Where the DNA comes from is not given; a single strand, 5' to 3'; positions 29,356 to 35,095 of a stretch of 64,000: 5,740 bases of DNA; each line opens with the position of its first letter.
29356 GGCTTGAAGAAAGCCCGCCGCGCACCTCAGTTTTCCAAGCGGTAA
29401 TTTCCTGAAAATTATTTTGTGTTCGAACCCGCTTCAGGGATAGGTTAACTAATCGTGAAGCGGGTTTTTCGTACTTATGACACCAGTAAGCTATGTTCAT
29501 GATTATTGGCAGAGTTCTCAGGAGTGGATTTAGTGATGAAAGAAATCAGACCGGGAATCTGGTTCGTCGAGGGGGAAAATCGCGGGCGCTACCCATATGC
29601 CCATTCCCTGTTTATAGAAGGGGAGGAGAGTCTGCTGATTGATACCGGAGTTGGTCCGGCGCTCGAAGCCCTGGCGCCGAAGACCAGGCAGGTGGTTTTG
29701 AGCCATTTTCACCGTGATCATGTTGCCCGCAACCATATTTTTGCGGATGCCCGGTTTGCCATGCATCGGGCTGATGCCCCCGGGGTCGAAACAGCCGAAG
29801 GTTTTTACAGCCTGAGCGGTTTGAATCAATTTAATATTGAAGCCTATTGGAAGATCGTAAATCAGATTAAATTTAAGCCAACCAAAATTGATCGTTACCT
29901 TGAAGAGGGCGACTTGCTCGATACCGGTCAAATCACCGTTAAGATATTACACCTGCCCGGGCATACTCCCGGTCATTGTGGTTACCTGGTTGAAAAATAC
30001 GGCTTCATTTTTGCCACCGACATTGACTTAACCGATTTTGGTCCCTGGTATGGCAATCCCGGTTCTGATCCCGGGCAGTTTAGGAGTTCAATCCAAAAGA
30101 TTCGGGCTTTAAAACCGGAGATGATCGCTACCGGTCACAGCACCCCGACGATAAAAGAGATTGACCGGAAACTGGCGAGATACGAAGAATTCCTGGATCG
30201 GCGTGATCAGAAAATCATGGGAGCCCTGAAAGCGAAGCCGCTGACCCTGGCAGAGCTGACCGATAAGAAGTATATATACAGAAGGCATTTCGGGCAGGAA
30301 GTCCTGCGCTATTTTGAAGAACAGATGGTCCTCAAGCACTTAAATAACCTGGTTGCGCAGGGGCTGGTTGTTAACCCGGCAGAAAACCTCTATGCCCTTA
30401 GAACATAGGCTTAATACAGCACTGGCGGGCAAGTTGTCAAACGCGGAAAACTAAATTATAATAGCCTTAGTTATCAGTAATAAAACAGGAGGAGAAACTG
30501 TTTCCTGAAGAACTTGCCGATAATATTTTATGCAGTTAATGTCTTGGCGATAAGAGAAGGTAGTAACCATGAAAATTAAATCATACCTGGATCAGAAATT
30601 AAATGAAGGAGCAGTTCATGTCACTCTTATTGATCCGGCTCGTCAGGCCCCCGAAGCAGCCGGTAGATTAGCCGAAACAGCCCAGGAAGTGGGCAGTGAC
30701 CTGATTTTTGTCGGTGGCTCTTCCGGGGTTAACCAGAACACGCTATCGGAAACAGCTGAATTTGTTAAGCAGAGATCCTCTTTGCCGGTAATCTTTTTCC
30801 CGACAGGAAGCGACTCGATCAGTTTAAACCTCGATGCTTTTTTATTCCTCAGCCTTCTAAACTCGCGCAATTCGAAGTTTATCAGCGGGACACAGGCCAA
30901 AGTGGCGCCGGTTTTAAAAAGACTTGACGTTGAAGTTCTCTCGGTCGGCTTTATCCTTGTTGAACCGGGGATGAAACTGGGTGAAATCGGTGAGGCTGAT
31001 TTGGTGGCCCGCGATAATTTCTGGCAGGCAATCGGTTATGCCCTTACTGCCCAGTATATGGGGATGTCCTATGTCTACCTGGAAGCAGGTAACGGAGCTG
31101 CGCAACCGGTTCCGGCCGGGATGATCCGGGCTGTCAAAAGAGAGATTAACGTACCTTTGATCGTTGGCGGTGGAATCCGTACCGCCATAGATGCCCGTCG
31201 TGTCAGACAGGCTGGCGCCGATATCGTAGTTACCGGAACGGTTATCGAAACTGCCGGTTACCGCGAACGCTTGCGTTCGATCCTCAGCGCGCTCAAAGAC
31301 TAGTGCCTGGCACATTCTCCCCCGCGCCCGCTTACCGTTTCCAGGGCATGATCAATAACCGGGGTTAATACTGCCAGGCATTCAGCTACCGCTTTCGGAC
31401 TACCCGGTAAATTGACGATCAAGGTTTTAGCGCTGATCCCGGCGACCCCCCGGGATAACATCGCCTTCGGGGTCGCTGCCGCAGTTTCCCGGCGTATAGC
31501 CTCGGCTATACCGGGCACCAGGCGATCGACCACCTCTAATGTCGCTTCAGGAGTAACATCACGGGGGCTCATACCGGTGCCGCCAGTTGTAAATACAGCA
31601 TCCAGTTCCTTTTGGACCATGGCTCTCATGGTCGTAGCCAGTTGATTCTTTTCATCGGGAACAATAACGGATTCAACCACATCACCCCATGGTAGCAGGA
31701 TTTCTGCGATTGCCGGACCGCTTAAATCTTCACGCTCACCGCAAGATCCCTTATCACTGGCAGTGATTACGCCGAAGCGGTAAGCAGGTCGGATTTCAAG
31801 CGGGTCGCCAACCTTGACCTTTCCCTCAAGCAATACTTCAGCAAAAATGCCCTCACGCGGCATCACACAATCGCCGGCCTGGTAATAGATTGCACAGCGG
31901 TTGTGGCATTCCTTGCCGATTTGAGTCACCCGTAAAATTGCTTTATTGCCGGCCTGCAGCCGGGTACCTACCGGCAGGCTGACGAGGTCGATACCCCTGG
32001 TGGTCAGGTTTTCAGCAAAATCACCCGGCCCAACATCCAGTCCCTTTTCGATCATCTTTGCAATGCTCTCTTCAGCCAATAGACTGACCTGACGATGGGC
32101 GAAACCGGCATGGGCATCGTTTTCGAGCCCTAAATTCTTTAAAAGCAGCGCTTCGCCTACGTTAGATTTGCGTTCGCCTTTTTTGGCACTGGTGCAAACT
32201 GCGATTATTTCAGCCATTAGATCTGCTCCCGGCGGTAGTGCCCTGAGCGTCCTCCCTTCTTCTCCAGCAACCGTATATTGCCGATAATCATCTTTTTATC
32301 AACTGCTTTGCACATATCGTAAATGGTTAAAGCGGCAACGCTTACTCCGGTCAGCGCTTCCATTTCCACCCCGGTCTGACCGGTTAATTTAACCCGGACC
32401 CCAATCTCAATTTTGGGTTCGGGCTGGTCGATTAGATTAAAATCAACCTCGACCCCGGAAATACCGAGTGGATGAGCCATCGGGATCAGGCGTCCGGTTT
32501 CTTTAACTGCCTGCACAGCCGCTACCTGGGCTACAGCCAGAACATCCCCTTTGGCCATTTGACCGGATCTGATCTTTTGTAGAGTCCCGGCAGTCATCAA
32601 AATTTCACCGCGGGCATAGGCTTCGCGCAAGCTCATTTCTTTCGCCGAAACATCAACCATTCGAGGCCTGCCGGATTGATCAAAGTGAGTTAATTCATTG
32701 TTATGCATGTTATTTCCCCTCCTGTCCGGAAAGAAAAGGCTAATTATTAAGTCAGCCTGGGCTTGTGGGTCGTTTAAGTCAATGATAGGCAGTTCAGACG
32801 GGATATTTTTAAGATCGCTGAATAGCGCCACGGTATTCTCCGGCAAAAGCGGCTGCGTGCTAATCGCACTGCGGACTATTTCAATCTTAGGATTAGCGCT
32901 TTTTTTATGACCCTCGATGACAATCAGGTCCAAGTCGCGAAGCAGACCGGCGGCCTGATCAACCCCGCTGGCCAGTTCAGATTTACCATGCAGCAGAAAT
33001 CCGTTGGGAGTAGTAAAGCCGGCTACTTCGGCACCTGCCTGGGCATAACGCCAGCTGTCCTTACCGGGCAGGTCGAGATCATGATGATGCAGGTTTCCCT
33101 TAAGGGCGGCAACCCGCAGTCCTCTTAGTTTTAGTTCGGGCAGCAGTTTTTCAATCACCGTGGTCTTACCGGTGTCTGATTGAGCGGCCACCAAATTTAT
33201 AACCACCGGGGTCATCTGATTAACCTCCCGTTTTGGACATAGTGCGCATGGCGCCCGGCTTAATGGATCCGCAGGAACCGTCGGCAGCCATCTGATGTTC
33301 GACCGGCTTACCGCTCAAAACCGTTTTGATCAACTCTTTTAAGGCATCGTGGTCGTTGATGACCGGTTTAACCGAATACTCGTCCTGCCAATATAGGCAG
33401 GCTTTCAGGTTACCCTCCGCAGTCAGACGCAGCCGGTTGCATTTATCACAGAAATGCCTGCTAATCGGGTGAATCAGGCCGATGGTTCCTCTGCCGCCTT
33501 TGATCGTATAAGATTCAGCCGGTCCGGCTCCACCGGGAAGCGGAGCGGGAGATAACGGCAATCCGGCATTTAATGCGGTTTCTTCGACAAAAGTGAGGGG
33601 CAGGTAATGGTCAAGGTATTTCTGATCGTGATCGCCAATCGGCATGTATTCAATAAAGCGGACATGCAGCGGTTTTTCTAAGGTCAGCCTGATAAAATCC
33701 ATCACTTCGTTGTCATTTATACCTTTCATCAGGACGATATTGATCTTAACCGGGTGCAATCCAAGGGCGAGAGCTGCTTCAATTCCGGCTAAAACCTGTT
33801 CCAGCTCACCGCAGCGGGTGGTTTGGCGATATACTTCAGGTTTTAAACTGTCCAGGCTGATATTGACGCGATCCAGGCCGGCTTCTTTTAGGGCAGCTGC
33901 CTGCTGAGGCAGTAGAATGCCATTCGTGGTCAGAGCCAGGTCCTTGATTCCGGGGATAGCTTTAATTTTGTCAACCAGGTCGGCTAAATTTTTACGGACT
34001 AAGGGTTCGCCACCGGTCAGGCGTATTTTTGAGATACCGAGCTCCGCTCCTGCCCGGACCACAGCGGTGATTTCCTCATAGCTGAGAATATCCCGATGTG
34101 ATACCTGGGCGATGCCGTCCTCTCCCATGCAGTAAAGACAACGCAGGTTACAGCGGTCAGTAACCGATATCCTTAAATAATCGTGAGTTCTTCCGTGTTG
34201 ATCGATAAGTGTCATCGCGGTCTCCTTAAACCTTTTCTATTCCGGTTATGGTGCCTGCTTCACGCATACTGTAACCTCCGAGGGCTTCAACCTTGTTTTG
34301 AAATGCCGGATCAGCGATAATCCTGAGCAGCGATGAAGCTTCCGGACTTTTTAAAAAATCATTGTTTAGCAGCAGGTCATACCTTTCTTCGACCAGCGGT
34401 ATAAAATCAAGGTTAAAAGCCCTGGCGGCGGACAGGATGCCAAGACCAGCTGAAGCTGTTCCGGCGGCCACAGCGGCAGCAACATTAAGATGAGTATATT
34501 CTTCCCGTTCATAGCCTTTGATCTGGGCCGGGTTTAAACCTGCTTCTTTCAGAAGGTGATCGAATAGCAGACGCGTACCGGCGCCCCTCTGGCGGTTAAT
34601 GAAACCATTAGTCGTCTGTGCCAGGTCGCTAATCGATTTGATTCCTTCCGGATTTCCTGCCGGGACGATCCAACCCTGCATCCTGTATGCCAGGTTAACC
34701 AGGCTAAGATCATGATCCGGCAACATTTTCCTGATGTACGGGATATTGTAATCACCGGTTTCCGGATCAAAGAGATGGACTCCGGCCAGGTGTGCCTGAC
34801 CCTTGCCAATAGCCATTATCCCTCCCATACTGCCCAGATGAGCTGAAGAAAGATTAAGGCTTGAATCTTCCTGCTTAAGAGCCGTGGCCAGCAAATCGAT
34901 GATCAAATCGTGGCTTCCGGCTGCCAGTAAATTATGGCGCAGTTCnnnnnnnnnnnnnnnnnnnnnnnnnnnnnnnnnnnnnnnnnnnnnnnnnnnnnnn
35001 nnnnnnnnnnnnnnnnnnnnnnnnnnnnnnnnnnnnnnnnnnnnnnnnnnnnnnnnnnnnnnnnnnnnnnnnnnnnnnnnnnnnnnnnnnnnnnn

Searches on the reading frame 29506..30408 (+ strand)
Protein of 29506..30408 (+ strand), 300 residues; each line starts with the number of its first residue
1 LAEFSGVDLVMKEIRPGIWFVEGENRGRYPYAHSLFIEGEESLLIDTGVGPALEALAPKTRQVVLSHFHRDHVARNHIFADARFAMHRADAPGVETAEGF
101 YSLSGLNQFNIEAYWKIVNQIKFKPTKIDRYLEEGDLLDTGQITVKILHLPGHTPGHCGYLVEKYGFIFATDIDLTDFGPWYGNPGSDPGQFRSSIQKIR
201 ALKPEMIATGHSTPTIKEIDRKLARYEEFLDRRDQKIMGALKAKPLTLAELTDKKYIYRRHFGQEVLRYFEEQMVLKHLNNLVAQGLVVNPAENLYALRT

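Call 4: search_protein_families(library=pfam, proteins=[window:29506-30408:+])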
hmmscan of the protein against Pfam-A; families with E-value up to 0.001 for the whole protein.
window:29506-30408:+ (300 aa): 1 family
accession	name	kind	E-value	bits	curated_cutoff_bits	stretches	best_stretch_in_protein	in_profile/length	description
PF00753.33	Lactamase_B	-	4.3e-17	63.1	22.7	1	34-211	8-196/196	Metallo-beta-lactamase superfamily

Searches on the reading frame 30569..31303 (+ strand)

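Call 4: search_protein_families(library=pfam, proteins=[window:30569-31303:+])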
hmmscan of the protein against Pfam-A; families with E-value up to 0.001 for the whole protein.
window:30569-31303:+ (244 aa): 4 families
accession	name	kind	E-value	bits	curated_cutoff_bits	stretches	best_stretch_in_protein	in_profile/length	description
PF01884.23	PcrB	-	2.8e-42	145.2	23.9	1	17-239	8-223/226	PcrB family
PF00977.27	His_biosynth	-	3.5e-07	30.3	23.6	1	178-225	57-104/228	Histidine biosynthesis protein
PF01180.27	DHO_dh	-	0.00018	21.2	27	1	180-231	224-277/291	Dihydroorotate dehydrogenase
PF05690.20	ThiG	-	0.00035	20.4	23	1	184-229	165-210/247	Thiazole biosynthesis protein ThiG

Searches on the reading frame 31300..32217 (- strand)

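Call 4: search_protein_families(library=pfam, proteins=[window:31300-32217:-])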
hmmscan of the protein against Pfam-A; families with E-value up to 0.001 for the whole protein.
window:31300-32217:- (305 aa): 2 families
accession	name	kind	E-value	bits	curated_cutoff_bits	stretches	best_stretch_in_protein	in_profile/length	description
PF00994.29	MoCF_biosynth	-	6.8e-28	97.6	26.6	1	149-290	1-144/144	Probable molybdopterin binding domain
PF03473.23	MOSC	-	9.2e-10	39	22.7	1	35-141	3-120/120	MOSC domain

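Call 31: search_protein_families(library=ncbifam, proteins=[window:31300-32217:-])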
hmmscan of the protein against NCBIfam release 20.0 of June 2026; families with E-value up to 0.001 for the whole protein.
window:31300-32217:- (305 aa): 6 families
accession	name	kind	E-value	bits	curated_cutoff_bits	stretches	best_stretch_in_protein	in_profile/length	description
NF011069.0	PRK14499.1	equivalog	5.8e-56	189.8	457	1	1-142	162-305/308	cyclic pyranopterin monophosphate synthase MoaC/MOSC-domain-containing protein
NF002947.1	PRK03604.1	equivalog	2.1e-47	161.9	285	1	142-299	142-300/301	bifunctional molybdenum cofactor biosynthesis protein MoaC/MoaB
NF006932.0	PRK09417.1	equivalog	1.4e-36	125.8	158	1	147-284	5-146/193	molybdopterin adenylyltransferase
TIGR00177.1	molyb_syn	domain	2.6e-32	111.8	85.35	1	146-284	2-145/148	molybdenum cofactor synthesis domain-containing protein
TIGR02667.1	moaB_proteo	equivalog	4e-21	75.4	222.4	1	148-281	7-141/163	molybdenum cofactor biosynthesis protein B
NF002291.0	PRK01215.1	equivalog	0.0003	20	293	0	180-230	39-88/264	nicotinamide mononucleotide deamidase-related protein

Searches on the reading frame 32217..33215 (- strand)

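Call 4: search_protein_families(library=pfam, proteins=[window:32217-33215:-])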
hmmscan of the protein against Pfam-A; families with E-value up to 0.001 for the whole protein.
window:32217-33215:- (332 aa): 2 families
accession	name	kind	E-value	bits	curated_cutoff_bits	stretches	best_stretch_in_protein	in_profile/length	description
PF01967.27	MoaC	-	2.6e-53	180.1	27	1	186-322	1-136/136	MoaC family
PF03205.20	MobB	-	1.2e-32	113.1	26.6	1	9-133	4-132/133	Molybdopterin guanine dinucleotide synthesis protein B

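Call 31: search_protein_families(library=ncbifam, proteins=[window:32217-33215:-])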
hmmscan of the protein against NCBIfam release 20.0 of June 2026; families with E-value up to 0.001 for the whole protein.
window:32217-33215:- (332 aa): 18 families
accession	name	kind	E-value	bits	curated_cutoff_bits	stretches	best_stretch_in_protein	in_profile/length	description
NF006870.0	PRK09364.1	subfamily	4.8e-66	221.4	162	1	171-330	2-160/161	cyclic pyranopterin monophosphate synthase MoaC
TIGR00581.1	moaC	equivalog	5.3e-60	201.5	141.5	1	175-324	1-148/148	cyclic pyranopterin monophosphate synthase MoaC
NF011069.0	PRK14499.1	equivalog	1.5e-57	195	457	1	174-330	2-157/308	cyclic pyranopterin monophosphate synthase MoaC/MOSC-domain-containing protein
NF002947.1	PRK03604.1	equivalog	9.7e-54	182.7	285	1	186-330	1-142/301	bifunctional molybdenum cofactor biosynthesis protein MoaC/MoaB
NF008999.0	PRK12343.1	equivalog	7.2e-45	152.5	171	1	173-308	2-133/156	cyclic pyranopterin monophosphate synthase MoaC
NF011070.0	PRK14500.1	equivalog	4e-37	128.3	606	1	173-324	6-160/358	putative bifunctional molybdopterin-guanine dinucleotide biosynthesis protein MoaC/MobA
NF011056.0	PRK14489.1-1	equivalog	2.8e-31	108.9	379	1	8-161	207-354/363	bifunctional molybdenum cofactor guanylyltransferase MobA/molybdopterin-guanine dinucleotide biosynthesis adaptor protein MobB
TIGR00176.1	mobB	equivalog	7e-30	104.1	76.2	1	7-158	2-153/155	molybdopterin-guanine dinucleotide biosynthesis protein B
NF011060.0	PRK14491.1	equivalog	6.8e-28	97.4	532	1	9-191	16-204/598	bifunctional molybdopterin-guanine dinucleotide biosynthesis adaptor protein MobB/molybdopterin molybdotransferase MoeA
NF008021.0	PRK10751.1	equivalog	2.3e-19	70.1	204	1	8-159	10-167/174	molybdopterin-guanine dinucleotide biosynthesis protein MobB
NF011066.0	PRK14495.1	equivalog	2.3e-16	59.9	596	1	12-158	9-157/452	putative molybdopterin-guanine dinucleotide biosynthesis protein MobB/unknown domain fusion protein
NF011057.0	PRK14489.1-2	subfamily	9.4e-15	54.7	541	1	9-157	207-357/363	bifunctional molybdenum cofactor guanylyltransferase MobA/molybdopterin-guanine dinucleotide biosynthesis adaptor protein MobB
NF011063.0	PRK14494.1-2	equivalog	2.9e-14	53.3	258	1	8-111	5-106/227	putative molybdopterin-guanine dinucleotide biosynthesis protein MobB/FeS domain-containing protein protein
NF011059.0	PRK14490.1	equivalog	3e-12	46.4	354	1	10-161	17-172/374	bifunctional molybdenum cofactor guanylyltransferase MobA/molybdopterin-guanine dinucleotide biosynthesis adaptor protein MobB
NF011062.0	PRK14494.1-1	equivalog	1.6e-09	37.6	323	1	9-129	6-122/231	putative molybdopterin-guanine dinucleotide biosynthesis protein MobB/FeS domain-containing protein protein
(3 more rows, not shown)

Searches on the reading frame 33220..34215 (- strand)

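Call 4: search_protein_families(library=pfam, proteins=[window:33220-34215:-])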
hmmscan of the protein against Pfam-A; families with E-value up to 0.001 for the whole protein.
window:33220-34215:- (331 aa): 3 families
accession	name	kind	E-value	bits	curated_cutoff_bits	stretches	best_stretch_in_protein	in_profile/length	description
PF04055.27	Radical_SAM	-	8.8e-39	133.8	29.5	1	16-177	1-165/166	Radical SAM superfamily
PF06463.18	Mob_synth_C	-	1.1e-31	109.9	37.4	1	184-308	2-127/128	Molybdenum Cofactor Synthesis C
PF13353.11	Fer4_12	-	1.9e-05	25.4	22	1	21-122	14-114/137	4Fe-4S single cluster domain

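Call 31: search_protein_families(library=ncbifam, proteins=[window:33220-34215:-])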
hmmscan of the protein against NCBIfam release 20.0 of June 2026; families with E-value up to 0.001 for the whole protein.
window:33220-34215:- (331 aa): 80 families (the best 25 are shown)
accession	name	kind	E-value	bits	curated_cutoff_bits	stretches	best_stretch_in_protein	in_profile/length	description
TIGR02666.1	moaA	equivalog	3.3e-113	378.1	284.05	1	3-331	1-336/336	GTP 3',8-cyclase MoaA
TIGR02668.1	moaA_archaeal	equivalog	5.1e-79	265.4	325.25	1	3-297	1-292/303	GTP 3',8-cyclase MoaA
NF001199.0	PRK00164.2-1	equivalog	5.3e-77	259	231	1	2-298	2-296/308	GTP 3',8-cyclase MoaA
NF045702.1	rSAM_GDGT_ether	equivalog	4e-23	81.8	450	1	5-193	79-268/486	tetraether lipid synthase Tes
NF045646.2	rSAM_Se_TrsS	equivalog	8.8e-23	80.5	490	1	5-194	79-267/441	radical SAM (seleno)protein TrsS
TIGR04347.1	pseudo_SAM_Halo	equivalog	3.5e-22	79.2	525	1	17-175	43-199/390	TIGR04347 family pseudo-SAM/SPASM protein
NF050035.1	rSAM_WgK_link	exception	3.7e-20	72.2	650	1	14-191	11-182/367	radical SAM/SPASM peptide maturase WgkB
TIGR04317.1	W_rSAM_matur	equivalog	7.5e-19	68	380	1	13-147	5-135/349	tungsten cofactor oxidoreductase radical SAM maturase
TIGR02109.1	PQQ_syn_pqqE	equivalog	2.5e-18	66.1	381.35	1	15-180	10-171/358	pyrroloquinoline quinone biosynthesis protein PqqE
NF038283.1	viperin_w_prok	equivalog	6.8e-17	61.5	180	1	18-197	8-195/281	viperin family antiviral radical SAM protein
TIGR04466.1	rSAM_BlsE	equivalog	1.4e-16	60.8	400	1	12-161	3-146/327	cytosylglucuronate decarboxylase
TIGR04546.1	rSAM_ahbC_deAc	equivalog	1.6e-16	60.1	650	1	17-159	44-182/390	12,18-didecarboxysiroheme deacetylase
TIGR04054.1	rSAM_NirJ1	equivalog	1.8e-16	59.8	650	1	17-154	41-175/387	putative heme d1 biosynthesis radical SAM protein NirJ1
NF049973.1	radical_Rv1681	equivalog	3.1e-16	59.2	380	1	21-162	81-219/326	Rv1681 family radical SAM protein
TIGR04545.1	rSAM_ahbD_hemeb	equivalog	4.3e-16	59.3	500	1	17-177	5-161/339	heme b synthase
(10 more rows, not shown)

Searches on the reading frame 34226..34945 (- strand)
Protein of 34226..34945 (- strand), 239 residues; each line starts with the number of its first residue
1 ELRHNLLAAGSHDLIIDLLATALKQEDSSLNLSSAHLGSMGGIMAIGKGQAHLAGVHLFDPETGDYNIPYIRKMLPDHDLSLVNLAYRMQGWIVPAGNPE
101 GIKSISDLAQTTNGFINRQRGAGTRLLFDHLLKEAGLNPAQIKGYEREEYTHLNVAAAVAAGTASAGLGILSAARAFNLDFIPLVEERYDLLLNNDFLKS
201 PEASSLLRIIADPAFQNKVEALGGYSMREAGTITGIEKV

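Call 30: search_solved_structures(query=window:34226-34945:-, max_evalue=0.01)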
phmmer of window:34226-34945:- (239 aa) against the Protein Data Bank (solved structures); distinct sequences matched with E-value up to 0.01: 9.
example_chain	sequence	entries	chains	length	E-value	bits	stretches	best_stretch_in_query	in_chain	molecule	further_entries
7on8_A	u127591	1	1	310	6.3e-11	45.3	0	37-68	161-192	SAKe6AR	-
8pjs_A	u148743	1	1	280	3.5e-09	39.6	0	40-67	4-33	SAKeCEref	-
8pjr_A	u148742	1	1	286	2.2e-08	37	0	41-67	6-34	SAKe6AC-LB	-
7ona_A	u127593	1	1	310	4.8e-08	35.9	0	36-67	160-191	SAKe6AC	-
7on6_A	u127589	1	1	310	5.4e-07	32.4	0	35-68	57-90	SAKe6AE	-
8pjv_A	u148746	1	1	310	5.8e-07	32.3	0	32-68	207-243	SAKe6DR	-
8pjt_A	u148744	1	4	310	6.3e-07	32.2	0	32-68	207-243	SAKe6DEref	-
7pvp_A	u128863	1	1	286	2e-06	30.6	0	41-68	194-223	SAKe6BC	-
8pjz_A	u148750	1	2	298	0.0006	22.5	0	32-68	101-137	SAKe6EEtal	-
